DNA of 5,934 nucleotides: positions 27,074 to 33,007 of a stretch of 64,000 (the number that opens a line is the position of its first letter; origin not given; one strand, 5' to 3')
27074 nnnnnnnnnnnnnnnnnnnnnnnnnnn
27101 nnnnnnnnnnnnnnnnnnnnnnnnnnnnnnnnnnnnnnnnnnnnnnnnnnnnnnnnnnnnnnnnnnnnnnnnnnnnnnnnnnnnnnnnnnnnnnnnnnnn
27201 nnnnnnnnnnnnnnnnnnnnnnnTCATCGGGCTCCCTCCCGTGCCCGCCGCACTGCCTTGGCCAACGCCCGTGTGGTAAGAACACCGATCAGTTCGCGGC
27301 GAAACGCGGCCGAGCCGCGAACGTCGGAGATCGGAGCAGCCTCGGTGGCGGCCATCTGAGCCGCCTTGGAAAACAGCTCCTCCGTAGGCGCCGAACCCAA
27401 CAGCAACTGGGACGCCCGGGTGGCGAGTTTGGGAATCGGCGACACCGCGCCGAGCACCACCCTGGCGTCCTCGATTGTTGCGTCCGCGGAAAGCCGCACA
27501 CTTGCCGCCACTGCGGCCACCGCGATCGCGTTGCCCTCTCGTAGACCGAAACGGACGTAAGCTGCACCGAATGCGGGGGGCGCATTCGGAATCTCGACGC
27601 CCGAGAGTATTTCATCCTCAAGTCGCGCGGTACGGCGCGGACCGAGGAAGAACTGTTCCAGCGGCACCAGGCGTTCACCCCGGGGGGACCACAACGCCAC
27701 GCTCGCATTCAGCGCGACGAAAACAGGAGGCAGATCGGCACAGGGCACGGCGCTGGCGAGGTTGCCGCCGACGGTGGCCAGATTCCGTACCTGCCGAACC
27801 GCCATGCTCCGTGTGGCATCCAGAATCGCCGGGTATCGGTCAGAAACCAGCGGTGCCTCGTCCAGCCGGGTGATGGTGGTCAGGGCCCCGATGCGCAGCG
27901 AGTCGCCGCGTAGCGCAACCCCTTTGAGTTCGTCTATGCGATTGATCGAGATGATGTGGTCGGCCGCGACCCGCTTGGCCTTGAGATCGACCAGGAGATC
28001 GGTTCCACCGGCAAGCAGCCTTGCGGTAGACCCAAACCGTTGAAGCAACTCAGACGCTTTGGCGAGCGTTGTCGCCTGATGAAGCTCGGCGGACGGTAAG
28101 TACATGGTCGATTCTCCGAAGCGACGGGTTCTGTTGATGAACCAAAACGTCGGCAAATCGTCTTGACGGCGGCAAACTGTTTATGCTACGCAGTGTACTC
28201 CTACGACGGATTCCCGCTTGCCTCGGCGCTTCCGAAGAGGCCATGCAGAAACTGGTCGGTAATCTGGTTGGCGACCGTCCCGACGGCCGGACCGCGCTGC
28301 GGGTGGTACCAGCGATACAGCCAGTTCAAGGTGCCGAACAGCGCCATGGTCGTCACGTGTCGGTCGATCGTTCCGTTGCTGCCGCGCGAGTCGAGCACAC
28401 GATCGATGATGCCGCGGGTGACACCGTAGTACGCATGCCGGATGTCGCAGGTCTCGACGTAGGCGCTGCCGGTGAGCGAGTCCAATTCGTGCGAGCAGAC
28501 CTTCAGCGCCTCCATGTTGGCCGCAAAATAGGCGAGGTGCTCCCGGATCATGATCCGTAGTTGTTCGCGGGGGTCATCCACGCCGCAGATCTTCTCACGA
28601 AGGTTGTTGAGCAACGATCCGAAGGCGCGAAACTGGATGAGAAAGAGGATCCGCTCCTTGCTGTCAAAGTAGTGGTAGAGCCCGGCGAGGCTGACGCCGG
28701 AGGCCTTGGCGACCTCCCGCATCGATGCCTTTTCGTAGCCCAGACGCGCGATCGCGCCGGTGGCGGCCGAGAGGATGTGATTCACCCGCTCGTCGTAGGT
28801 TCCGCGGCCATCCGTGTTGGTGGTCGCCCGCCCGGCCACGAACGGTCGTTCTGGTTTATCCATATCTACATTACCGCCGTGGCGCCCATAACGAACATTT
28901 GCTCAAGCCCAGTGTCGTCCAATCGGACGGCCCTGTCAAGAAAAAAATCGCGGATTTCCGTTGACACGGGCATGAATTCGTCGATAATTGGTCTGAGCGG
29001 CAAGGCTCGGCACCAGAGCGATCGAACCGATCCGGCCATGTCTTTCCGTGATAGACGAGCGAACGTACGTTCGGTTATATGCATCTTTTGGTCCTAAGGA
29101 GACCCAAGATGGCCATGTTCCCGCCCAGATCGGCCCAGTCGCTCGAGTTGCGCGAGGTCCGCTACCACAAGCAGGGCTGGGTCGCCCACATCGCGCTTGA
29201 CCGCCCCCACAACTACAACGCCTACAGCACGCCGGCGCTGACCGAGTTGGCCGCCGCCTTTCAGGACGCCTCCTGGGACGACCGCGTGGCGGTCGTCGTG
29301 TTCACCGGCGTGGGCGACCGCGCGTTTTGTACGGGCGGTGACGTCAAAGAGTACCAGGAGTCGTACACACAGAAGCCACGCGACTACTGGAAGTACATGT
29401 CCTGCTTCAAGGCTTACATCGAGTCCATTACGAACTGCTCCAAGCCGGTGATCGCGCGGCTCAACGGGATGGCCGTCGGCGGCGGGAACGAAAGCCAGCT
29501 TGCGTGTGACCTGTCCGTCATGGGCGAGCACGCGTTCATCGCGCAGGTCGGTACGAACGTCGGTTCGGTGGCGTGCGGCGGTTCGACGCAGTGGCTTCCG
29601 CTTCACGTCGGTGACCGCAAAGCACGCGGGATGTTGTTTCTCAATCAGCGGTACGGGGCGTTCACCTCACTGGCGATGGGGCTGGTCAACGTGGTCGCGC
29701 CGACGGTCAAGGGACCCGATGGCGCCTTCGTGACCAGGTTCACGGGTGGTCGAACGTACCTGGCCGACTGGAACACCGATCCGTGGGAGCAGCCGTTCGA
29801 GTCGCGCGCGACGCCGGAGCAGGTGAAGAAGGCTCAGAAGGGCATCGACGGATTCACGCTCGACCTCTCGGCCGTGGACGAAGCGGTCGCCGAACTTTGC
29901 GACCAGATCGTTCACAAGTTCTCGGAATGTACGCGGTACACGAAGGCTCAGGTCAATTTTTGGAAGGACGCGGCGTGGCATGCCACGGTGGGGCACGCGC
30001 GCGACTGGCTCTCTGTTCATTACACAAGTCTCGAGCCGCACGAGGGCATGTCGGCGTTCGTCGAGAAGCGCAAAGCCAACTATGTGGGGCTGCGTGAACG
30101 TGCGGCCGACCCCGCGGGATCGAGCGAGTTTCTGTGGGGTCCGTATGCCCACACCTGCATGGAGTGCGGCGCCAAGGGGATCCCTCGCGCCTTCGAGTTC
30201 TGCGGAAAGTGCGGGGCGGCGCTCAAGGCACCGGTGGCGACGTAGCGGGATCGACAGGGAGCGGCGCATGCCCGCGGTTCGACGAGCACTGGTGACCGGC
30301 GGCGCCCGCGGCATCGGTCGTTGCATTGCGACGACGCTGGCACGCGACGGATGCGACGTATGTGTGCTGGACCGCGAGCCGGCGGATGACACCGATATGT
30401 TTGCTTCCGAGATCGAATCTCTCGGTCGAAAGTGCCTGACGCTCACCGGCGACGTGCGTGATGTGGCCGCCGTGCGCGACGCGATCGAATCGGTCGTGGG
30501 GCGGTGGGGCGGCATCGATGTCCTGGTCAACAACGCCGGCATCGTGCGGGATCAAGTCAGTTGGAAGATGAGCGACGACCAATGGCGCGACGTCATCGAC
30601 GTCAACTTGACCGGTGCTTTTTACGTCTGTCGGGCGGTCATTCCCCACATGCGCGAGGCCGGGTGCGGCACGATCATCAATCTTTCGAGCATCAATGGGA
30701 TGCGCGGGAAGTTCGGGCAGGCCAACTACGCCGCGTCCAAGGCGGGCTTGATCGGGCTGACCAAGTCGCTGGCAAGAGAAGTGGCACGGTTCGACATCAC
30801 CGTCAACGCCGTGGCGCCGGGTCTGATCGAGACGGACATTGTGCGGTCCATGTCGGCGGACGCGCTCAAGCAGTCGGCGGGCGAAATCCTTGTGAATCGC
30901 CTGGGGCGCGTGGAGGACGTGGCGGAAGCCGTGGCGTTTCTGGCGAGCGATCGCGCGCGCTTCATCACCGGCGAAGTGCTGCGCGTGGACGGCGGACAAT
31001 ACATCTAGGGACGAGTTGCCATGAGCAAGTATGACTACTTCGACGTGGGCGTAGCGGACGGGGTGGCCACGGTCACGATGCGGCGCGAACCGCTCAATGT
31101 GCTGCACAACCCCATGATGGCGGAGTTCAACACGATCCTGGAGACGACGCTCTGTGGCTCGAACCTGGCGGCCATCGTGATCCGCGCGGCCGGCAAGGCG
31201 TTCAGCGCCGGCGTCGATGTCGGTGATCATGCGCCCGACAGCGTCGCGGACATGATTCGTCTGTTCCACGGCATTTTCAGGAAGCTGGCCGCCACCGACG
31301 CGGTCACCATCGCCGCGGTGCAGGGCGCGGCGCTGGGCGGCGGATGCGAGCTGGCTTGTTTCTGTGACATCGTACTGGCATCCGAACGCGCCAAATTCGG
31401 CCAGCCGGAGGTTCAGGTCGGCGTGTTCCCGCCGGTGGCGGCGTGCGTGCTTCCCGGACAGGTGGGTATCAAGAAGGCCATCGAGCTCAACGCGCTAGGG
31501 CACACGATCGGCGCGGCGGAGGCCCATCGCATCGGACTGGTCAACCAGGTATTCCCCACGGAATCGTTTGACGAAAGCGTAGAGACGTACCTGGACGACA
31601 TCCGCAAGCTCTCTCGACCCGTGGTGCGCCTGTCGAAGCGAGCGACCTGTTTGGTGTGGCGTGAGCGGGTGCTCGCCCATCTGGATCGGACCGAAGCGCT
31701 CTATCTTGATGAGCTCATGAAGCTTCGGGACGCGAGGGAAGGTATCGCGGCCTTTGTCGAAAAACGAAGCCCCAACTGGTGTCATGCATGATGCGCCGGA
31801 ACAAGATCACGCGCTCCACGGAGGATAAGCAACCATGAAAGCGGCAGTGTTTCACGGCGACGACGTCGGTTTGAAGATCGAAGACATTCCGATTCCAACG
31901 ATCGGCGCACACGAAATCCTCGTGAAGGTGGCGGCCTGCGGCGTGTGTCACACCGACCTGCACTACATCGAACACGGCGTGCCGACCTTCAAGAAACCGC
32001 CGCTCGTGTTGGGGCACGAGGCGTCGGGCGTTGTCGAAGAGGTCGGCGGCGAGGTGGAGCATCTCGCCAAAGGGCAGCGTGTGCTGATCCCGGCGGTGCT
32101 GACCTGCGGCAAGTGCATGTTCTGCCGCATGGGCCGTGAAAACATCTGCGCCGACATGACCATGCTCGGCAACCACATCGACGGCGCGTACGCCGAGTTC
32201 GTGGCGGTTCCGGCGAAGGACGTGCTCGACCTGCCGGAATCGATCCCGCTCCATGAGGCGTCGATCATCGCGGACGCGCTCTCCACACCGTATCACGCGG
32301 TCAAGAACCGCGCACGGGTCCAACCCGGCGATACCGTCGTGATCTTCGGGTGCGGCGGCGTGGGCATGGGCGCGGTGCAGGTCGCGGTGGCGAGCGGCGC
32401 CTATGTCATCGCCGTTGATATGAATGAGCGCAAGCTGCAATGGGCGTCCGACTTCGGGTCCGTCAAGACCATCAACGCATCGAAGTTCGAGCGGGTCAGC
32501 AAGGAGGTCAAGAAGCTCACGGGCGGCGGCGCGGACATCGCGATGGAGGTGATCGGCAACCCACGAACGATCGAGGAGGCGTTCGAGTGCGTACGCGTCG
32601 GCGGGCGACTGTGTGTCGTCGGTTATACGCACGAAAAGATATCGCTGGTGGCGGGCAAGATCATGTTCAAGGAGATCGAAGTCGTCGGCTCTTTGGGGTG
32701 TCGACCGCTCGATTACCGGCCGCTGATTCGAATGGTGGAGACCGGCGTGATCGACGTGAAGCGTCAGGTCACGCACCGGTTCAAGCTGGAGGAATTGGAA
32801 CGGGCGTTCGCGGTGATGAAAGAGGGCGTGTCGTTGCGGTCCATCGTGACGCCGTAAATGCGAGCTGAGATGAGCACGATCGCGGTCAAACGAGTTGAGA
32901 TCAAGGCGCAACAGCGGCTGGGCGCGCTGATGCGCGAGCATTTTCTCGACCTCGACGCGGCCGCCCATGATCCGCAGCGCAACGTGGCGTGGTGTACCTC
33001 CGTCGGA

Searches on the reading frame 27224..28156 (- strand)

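Call 43: search_protein_families(library=ncbifam, proteins=[window:27224-28156:-], max_evalue=1e-10)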
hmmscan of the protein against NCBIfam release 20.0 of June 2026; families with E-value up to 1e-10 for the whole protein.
window:27224-28156:- (310 aa): 8 families
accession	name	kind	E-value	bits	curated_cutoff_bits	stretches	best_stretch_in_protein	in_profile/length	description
NF043083.1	XdhB_XDHase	equivalog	2.2e-61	207.5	310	1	24-306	6-288/289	xanthine dehydrogenase subunit XdhB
NF007427.0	PRK09971.1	equivalog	1.1e-58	198.8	287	1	23-307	5-289/292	xanthine dehydrogenase FAD-binding subunit XdhB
NF041019.1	glyceraldDH_beta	equivalog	5.1e-57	193.2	350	1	18-300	1-279/280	glyceraldehyde dehydrogenase subunit beta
TIGR02963.1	xanthine_xdhA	equivalog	2.5e-49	168.2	467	1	22-296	192-463/468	xanthine dehydrogenase small subunit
TIGR03195.1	4hydrxCoA_B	equivalog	1.3e-28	100.1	404.55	1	23-139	5-120/321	4-hydroxybenzoyl-CoA reductase subunit beta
TIGR03199.1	pucC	equivalog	1.5e-26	93.3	306.05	1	29-289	2-257/264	xanthine dehydrogenase subunit C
TIGR03312.1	Se_sel_red_FAD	hypoth_equivalog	8.7e-19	67.7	241.5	1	28-305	7-254/257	molybdopterin-dependent oxidoreductase FAD-binding subunit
TIGR02969.1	mam_aldehyde_ox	subfamily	6.2e-18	63.7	1912.3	1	29-290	243-515/1330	aldehyde oxidase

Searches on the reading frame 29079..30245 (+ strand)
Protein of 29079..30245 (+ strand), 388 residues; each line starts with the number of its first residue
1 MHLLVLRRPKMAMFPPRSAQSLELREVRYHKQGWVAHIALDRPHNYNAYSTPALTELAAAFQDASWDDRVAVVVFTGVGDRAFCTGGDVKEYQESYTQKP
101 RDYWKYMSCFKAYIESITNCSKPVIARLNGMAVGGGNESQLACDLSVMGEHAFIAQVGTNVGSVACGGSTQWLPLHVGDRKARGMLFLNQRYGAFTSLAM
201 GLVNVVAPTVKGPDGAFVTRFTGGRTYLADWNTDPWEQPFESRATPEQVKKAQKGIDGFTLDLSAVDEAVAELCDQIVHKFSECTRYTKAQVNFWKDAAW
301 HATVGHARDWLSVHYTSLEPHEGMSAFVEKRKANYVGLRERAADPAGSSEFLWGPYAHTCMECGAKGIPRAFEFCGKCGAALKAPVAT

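Call 4: search_protein_families(library=pfam, proteins=[window:29079-30245:+], max_evalue=0.01)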
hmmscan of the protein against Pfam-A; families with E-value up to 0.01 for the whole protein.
window:29079-30245:+ (388 aa): 4 families
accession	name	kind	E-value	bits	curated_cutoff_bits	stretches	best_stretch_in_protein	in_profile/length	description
PF00378.25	ECH_1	-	7e-45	153.7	27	1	32-209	3-176/251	Enoyl-CoA hydratase/isomerase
PF16113.10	ECH_2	-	1.2e-21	78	27.2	1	36-173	2-139/335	Enoyl-CoA hydratase/isomerase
PF12773.13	DZR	-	0.0027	18.3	27.3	1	359-379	26-45/45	Double zinc ribbon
PF24463.1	DUF7577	-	0.0037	17.3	28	1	358-382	3-26/27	Domain of unknown function (DUF7577)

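Call 7: search_protein_families(library=ncbifam, proteins=[window:29079-30245:+], max_evalue=0.001)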
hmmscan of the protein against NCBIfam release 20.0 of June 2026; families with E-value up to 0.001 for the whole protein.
window:29079-30245:+ (388 aa): 72 families (the best 25 are shown)
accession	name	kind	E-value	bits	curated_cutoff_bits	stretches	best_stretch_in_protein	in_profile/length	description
TIGR03200.1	dearomat_oah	equivalog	6.1e-65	219.7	464.45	1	35-342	38-345/360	6-oxocyclohex-1-ene-1-carbonyl-CoA hydratase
TIGR03210.1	badI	equivalog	2e-45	155.1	467.6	1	26-209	3-182/256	2-ketocyclohexanecarboxyl-CoA hydrolase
NF005637.0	PRK07396.1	equivalog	1.2e-44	152.7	380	1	23-209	11-195/273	1,4-dihydroxy-2-naphthoyl-CoA synthase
TIGR01929.1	menB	equivalog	2.2e-43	148.7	342.7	1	25-209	2-185/259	1,4-dihydroxy-2-naphthoyl-CoA synthase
NF042430.2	EnCoAhydt_DpgD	equivalog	4.9e-37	127.8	400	1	29-209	1-183/258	enoyl-CoA-hydratase DpgD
NF005802.0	PRK07657.1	equivalog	4.7e-36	124.6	363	1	32-210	11-186/260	enoyl-CoA hydratase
NF006566.0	PRK09076.1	subfamily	2.3e-34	119.2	286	1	25-209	5-185/260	enoyl-CoA hydratase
NF004475.0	PRK05809.1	subfamily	2.7e-34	118.8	394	1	22-207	1-183/260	short-chain-enoyl-CoA hydratase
NF051848.1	EnCoAHydtEchA19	equivalog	1.9e-33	116.1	400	1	28-209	3-183/258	enoyl-CoA hydratase EchA19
NF004840.0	PRK06190.1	equivalog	2.2e-33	115.9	253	1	27-209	6-184/260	enoyl-CoA hydratase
NF004796.0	PRK06144.1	subfamily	4.7e-33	114.8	272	1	24-208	7-190/262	enoyl-CoA hydratase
NF046063.1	oxepin_alt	equivalog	2.1e-32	112.6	300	1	28-211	3-185/254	oxepin-CoA hydrolase, alternative type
NF006007.0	PRK08138.1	subfamily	4.4e-32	111.5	355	1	32-207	15-184/261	enoyl-CoA hydratase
NF005803.0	PRK07658.1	equivalog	4.4e-31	108.2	313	2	27-208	4-181/257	enoyl-CoA hydratase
NF006109.0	PRK08260.1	subfamily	6e-31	107.8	320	1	25-208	4-200/296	enoyl-CoA hydratase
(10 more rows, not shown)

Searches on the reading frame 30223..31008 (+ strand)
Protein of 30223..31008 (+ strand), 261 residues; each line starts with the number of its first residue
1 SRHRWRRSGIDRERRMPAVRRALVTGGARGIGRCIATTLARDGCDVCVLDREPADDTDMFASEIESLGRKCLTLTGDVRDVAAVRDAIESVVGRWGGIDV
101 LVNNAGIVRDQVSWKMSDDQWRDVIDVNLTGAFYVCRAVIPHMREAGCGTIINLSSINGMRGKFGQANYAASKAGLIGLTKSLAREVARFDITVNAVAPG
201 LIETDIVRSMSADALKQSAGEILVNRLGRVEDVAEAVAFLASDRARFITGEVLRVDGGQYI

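Call 4: search_protein_families(library=pfam, proteins=[window:30223-31008:+], max_evalue=0.01)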
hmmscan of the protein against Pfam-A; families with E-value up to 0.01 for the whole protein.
window:30223-31008:+ (261 aa): 6 families
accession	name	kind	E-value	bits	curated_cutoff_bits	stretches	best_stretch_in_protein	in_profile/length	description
PF13561.12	adh_short_C2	-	6.8e-66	222.6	27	1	28-258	3-234/236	Enoyl-(Acyl carrier protein) reductase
PF00106.31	adh_short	-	2.5e-61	207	26.6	1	22-213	3-193/195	short chain dehydrogenase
PF08659.16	KR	-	1.2e-20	74.7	22.6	1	23-182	4-162/180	KR domain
PF23441.1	SDR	-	3.2e-09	37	27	1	127-260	121-256/258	SDR-like rossmann domain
PF01370.27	Epimerase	-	2.8e-06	27.4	20.9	1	22-165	1-123/240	NAD dependent epimerase/dehydratase family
PF01073.25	3Beta_HSD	-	0.0013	18.3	22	1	23-159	1-119/280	3-beta hydroxysteroid dehydrogenase/isomerase family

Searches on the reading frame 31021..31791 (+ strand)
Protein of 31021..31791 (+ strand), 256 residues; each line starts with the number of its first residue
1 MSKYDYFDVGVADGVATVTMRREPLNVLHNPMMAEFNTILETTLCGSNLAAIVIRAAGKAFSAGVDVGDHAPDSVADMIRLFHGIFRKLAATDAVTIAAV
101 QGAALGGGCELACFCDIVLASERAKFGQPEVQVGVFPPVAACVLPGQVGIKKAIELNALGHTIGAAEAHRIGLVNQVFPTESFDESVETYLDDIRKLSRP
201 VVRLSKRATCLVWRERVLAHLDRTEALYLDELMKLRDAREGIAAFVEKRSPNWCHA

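Call 4: search_protein_families(library=pfam, proteins=[window:31021-31791:+], max_evalue=0.01)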
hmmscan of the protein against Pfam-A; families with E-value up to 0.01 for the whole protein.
window:31021-31791:+ (256 aa): 2 families
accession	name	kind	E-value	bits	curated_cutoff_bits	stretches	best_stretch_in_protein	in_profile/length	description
PF00378.25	ECH_1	-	3.6e-46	158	27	1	13-253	4-248/251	Enoyl-CoA hydratase/isomerase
PF16113.10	ECH_2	-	6e-21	75.7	27.2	1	21-187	8-181/335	Enoyl-CoA hydratase/isomerase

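Call 7: search_protein_families(library=ncbifam, proteins=[window:31021-31791:+], max_evalue=0.001)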
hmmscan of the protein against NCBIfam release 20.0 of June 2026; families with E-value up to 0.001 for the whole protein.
window:31021-31791:+ (256 aa): 72 families (the best 25 are shown)
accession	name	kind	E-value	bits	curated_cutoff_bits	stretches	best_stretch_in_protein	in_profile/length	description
TIGR03189.1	dienoyl_CoA_hyt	equivalog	2.9e-48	164.4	292.5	1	20-253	16-248/251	cyclohexa-1,5-dienecarbonyl-CoA hydratase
NF004517.0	PRK05862.1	equivalog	9.5e-47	159.6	396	1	5-255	4-256/257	enoyl-CoA hydratase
NF005803.0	PRK07658.1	equivalog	7.9e-42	143.4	313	1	6-253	3-254/257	enoyl-CoA hydratase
NF006008.0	PRK08139.1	equivalog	2e-40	139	313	1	12-254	18-264/266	enoyl-CoA hydratase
NF004475.0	PRK05809.1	subfamily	2e-40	138.9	394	1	13-252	12-256/260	short-chain-enoyl-CoA hydratase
NF051848.1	EnCoAHydtEchA19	equivalog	2.6e-40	138.6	400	1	13-254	8-256/258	enoyl-CoA hydratase EchA19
NF007239.0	PRK09674.1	equivalog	2.1e-36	125.7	371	1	12-253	11-254/257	2,3-dehydroadipyl-CoA hydratase PaaF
NF006566.0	PRK09076.1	subfamily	3.2e-36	125.3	286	1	8-254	8-258/260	enoyl-CoA hydratase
NF006007.0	PRK08138.1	subfamily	6.4e-35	120.8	355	1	12-253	15-258/261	enoyl-CoA hydratase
NF042430.2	EnCoAhydt_DpgD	equivalog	3.6e-34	118.4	400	1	13-254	5-256/258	enoyl-CoA-hydratase DpgD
NF006109.0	PRK08260.1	subfamily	8.3e-32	110.6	320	2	96-253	116-275/296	enoyl-CoA hydratase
NF005073.0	PRK06495.1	subfamily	1.8e-31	109.4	296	1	6-252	5-253/257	enoyl-CoA hydratase/isomerase family protein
NF004840.0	PRK06190.1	equivalog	2.1e-31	109.5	253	1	11-208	10-212/260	enoyl-CoA hydratase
NF005802.0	PRK07657.1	equivalog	8.3e-31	107.4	363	1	12-253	11-257/260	enoyl-CoA hydratase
NF006699.0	PRK09245.1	subfamily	1.4e-30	106.4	354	1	13-253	11-263/266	crotonase/enoyl-CoA hydratase family protein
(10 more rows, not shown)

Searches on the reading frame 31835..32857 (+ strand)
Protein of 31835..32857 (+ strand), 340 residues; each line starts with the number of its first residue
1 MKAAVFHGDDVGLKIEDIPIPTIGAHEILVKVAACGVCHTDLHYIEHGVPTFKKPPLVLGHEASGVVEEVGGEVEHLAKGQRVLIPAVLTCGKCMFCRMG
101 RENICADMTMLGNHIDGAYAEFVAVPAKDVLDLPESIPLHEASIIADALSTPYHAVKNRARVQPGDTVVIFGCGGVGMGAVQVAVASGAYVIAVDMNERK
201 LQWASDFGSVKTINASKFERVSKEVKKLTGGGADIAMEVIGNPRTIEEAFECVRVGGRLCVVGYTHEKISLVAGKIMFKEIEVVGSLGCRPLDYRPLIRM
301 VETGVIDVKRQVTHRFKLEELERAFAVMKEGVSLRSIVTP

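Call 4: search_protein_families(library=pfam, proteins=[window:31835-32857:+], max_evalue=0.01)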
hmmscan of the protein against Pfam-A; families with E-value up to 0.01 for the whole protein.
window:31835-32857:+ (340 aa): 6 families
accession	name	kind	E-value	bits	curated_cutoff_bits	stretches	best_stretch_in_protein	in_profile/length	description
PF00107.32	ADH_zinc_N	-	1.5e-32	112.7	31.8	1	175-302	1-128/129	Zinc-binding dehydrogenase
PF08240.17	ADH_N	-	8.2e-32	110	23.5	1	24-135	1-104/104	Alcohol dehydrogenase GroES-like domain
PF16912.11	Glu_dehyd_C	-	2.2e-06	27.7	34.9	1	143-330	11-203/211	Glucose dehydrogenase C-terminus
PF13602.12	ADH_zinc_N_2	-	3.2e-06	28.6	27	1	221-331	14-126/134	Zinc-binding dehydrogenase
PF01262.27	AlaDh_PNT_C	-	5.3e-06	26.4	23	1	162-227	26-92/214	Alanine dehydrogenase/PNT, C-terminal domain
PF02254.24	TrkA_N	-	0.0073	17.1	23.8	0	168-216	1-48/116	TrkA-N domain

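Call 7: search_protein_families(library=ncbifam, proteins=[window:31835-32857:+], max_evalue=0.001)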
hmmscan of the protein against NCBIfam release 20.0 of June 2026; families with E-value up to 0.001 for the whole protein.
window:31835-32857:+ (340 aa): 28 families (the best 25 are shown)
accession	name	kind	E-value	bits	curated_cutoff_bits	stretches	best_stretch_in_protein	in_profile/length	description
TIGR03201.1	dearomat_had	equivalog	1e-73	248.5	338.65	1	14-340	12-349/349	6-hydroxycyclohex-1-ene-1-carbonyl-CoA dehydrogenase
NF003808.0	PRK05396.1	equivalog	5.3e-66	222.8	380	1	1-337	1-337/341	L-threonine 3-dehydrogenase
NF010344.0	PRK13771.1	subfamily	9.6e-65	218.7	349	1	1-331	1-323/334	putative alcohol dehydrogenase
TIGR00692.1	tdh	equivalog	1.7e-64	218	458.35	1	10-337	8-337/340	L-threonine 3-dehydrogenase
NF041097.1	keto_inos_dh_IolM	equivalog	1.1e-60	205.3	450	1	13-332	40-381/389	scyllo-inosose 3-dehydrogenase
NF006940.0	PRK09422.1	equivalog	6.3e-58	196.3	344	1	1-331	1-325/338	alcohol dehydrogenase AdhP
TIGR03989.1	Rxyl_3153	subfamily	8.6e-57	193.1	440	2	117-338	139-368/370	NDMA-dependent alcohol dehydrogenase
TIGR03451.1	mycoS_dep_FDH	equivalog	1.6e-56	191.7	512.9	1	4-338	5-356/358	S-(hydroxymethyl)mycothiol dehydrogenase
NF041172.1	AcrlCoa_red_Thmprot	equivalog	3.3e-56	190.6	500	1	1-331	1-324/334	acryloyl-CoA reductase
NF007489.0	PRK10083.1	equivalog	2e-50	171.7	376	1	12-329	11-324/339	Zn-dependent oxidoreductase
TIGR02818.1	adh_III_F_hyde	equivalog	5.7e-47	160.5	543.95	2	118-338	139-366/368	S-(hydroxymethyl)glutathione dehydrogenase/class III alcohol dehydrogenase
NF007375.0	PRK09880.1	equivalog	2.2e-43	148.4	469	1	25-327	27-329/344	L-idonate 5-dehydrogenase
NF007642.0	PRK10309.1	equivalog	6.7e-43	147.2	550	1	1-286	1-286/347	galactitol-1-phosphate 5-dehydrogenase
NF047908.1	AldhRedAhr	equivalog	1.8e-37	129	470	1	13-334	16-328/335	NADPH-dependent aldehyde reductase Ahr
TIGR02824.1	quinone_pig3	subfamily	7.2e-37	127.1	296.8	2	116-333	91-317/325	putative NAD(P)H quinone oxidoreductase, PIG3 family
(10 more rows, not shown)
